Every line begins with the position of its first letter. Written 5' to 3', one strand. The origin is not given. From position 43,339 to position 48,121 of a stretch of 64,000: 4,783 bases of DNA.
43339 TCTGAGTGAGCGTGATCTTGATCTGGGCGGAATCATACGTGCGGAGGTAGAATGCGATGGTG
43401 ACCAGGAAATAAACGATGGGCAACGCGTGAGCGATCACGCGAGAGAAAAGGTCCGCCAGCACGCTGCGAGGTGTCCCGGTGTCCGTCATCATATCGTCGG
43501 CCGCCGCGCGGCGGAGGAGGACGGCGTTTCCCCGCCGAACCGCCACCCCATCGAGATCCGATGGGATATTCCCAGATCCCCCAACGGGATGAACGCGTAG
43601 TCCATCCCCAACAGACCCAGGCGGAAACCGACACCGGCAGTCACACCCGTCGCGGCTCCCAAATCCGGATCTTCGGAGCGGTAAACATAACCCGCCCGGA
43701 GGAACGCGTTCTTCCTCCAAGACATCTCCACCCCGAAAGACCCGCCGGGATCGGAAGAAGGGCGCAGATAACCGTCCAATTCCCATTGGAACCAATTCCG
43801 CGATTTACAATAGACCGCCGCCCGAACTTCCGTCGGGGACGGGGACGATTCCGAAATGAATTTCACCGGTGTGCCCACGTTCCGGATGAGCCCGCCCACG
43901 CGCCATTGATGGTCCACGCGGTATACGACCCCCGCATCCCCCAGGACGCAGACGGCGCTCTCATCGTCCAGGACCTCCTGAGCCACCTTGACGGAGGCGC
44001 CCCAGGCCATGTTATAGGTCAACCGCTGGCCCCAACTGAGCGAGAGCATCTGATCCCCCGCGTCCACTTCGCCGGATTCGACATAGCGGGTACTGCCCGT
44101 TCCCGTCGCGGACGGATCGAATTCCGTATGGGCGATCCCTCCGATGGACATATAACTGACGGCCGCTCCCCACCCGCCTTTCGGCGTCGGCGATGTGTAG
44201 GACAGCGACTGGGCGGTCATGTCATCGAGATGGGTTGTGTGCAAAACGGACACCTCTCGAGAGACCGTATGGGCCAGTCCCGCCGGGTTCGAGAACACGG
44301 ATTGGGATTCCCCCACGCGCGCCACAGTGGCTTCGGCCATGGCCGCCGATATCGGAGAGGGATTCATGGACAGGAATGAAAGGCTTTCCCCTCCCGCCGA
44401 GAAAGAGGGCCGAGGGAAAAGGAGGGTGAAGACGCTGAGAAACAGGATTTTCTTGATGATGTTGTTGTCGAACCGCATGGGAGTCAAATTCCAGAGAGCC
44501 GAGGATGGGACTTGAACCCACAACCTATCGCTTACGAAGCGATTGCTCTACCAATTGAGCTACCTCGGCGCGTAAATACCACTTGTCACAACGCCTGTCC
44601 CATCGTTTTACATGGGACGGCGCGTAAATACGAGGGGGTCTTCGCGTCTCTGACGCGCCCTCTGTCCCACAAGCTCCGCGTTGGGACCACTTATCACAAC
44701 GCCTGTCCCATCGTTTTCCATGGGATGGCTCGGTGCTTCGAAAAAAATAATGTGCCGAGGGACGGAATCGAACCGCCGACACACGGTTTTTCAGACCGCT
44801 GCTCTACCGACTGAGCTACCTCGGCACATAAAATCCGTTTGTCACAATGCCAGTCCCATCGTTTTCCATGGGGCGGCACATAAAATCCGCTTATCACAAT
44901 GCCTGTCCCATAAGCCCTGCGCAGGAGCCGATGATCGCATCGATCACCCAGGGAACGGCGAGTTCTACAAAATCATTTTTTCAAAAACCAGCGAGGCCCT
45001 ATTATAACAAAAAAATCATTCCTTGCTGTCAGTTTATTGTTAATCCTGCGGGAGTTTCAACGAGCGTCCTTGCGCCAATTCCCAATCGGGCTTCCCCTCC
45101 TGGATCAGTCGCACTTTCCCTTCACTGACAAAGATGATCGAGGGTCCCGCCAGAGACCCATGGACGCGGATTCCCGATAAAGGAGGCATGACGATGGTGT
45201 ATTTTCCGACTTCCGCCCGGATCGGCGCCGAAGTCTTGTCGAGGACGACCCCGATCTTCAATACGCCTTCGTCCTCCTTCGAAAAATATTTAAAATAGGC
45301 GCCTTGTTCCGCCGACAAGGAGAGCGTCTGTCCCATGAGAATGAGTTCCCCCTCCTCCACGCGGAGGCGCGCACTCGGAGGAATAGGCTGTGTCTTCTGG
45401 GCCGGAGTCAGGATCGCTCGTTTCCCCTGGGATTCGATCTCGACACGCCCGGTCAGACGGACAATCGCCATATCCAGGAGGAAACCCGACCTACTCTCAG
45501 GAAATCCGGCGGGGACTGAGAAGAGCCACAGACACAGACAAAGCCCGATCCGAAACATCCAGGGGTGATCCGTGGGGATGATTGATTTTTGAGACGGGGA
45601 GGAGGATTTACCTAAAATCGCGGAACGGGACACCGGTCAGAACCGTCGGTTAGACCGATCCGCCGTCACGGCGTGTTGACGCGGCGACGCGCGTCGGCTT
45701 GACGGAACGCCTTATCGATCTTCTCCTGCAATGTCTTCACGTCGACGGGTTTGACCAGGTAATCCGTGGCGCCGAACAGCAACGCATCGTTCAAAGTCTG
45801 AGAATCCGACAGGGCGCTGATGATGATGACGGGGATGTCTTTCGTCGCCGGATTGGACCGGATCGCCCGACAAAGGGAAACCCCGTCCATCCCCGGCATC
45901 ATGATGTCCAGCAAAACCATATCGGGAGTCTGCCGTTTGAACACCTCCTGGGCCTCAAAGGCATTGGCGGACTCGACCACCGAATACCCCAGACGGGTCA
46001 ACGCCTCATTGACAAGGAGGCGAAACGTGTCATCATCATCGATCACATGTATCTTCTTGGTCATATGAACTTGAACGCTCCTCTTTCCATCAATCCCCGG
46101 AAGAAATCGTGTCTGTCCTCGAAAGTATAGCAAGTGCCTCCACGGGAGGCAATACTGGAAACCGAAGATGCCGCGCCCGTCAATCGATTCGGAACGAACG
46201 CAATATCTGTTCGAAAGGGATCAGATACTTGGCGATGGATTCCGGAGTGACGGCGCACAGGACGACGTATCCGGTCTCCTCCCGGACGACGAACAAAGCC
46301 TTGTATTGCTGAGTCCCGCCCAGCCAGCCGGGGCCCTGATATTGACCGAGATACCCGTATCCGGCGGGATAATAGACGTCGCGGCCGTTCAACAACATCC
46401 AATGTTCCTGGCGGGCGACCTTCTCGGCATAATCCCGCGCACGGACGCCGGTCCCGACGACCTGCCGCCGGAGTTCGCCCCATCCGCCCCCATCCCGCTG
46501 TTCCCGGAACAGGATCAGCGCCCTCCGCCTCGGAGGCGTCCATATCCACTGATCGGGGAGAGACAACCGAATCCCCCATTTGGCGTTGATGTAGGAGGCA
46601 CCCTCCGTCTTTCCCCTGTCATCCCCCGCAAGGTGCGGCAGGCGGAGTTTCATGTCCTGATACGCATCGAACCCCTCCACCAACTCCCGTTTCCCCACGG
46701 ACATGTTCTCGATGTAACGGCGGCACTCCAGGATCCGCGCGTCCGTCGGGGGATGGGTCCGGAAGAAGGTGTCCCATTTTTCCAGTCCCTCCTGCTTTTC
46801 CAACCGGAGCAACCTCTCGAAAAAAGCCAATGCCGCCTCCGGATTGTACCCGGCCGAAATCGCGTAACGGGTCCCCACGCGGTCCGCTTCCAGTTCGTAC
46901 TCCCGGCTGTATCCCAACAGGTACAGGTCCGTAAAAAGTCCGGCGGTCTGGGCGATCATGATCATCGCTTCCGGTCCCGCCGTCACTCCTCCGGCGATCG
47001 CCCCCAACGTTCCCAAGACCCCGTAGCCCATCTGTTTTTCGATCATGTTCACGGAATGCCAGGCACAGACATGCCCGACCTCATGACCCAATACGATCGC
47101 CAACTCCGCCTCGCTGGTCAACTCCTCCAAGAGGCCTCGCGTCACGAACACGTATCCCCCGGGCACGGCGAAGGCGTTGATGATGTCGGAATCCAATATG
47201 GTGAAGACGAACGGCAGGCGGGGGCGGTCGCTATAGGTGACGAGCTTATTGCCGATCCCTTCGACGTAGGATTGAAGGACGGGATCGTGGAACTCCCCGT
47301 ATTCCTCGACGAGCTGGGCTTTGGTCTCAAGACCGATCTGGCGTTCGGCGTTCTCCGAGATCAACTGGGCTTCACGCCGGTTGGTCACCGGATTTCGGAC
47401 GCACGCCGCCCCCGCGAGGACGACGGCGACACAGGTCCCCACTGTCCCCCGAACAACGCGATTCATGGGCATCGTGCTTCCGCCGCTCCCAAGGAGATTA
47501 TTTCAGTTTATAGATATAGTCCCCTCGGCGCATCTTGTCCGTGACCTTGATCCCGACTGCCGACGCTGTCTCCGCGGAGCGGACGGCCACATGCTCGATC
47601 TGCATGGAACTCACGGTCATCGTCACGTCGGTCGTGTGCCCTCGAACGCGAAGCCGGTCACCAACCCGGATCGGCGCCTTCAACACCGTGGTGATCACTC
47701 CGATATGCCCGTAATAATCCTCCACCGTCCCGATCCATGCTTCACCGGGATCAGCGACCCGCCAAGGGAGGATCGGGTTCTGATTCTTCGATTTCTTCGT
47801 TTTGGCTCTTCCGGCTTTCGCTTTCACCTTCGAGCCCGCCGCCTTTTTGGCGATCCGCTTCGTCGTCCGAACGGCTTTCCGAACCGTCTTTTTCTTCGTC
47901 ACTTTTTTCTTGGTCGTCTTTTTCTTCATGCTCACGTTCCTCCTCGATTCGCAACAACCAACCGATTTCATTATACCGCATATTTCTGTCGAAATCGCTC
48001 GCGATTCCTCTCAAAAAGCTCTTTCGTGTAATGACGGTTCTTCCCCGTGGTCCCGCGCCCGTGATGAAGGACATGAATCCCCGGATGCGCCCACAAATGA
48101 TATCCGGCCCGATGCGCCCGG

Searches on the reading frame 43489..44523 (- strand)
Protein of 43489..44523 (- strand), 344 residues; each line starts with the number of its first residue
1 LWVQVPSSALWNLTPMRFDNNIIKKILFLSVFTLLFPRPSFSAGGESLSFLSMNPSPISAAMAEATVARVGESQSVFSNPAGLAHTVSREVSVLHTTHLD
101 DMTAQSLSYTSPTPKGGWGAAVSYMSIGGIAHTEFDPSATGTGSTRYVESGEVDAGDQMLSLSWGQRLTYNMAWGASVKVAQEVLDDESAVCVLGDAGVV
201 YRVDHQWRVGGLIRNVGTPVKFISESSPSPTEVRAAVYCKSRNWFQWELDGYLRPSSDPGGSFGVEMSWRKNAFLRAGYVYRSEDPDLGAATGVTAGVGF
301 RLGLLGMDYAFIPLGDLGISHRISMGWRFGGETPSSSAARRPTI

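Call 10: search_protein_families(library=pfam, proteins=[window:43489-44523:-], max_evalue=0.01)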
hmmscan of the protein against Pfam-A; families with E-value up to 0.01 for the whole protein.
window:43489-44523:- (344 aa): 1 family
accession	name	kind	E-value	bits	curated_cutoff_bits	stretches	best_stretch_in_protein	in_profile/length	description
PF03687.19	UPF0164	-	1.6e-06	27.6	21.4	1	75-127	67-120/325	Uncharacterised protein family (UPF0164)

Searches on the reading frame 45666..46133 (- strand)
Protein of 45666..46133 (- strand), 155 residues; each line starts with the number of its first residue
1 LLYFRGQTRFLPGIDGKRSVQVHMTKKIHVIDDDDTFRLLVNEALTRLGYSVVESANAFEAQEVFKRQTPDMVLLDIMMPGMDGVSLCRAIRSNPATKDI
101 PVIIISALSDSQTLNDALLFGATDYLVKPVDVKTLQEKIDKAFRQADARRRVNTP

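Call 10: search_protein_families(library=pfam, proteins=[window:45666-46133:-], max_evalue=0.01)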
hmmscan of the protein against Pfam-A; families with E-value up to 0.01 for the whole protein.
window:45666-46133:- (155 aa): 2 families
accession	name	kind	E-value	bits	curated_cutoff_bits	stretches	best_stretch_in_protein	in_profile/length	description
PF00072.30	Response_reg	-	8.2e-29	100.5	30.2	1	28-139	1-110/111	Response regulator receiver domain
PF23198.2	PDE8A_N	-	0.00081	19.8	29.6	1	30-109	15-95/147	PDE8A-like, N-terminal domain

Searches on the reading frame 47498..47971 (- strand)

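Call 10: search_protein_families(library=pfam, proteins=[window:47498-47971:-], max_evalue=0.01)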
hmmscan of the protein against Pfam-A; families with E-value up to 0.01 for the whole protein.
window:47498-47971:- (157 aa): 2 families
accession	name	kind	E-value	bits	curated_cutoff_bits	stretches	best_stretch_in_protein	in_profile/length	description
PF03144.31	GTP_EFTU_D2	-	0.0054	17.6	30.3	1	101-144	13-59/73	Elongation factor Tu domain 2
PF19327.4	Ap4A_phos_N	-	0.0061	16.5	23.1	1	14-70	27-78/177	Ap4A phosphorylase N-terminal domain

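Call 90: search_protein_families(library=phrogs, proteins=[window:47498-47971:-], max_evalue=0.001)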
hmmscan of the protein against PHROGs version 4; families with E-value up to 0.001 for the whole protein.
window:47498-47971:- (157 aa): 0 families
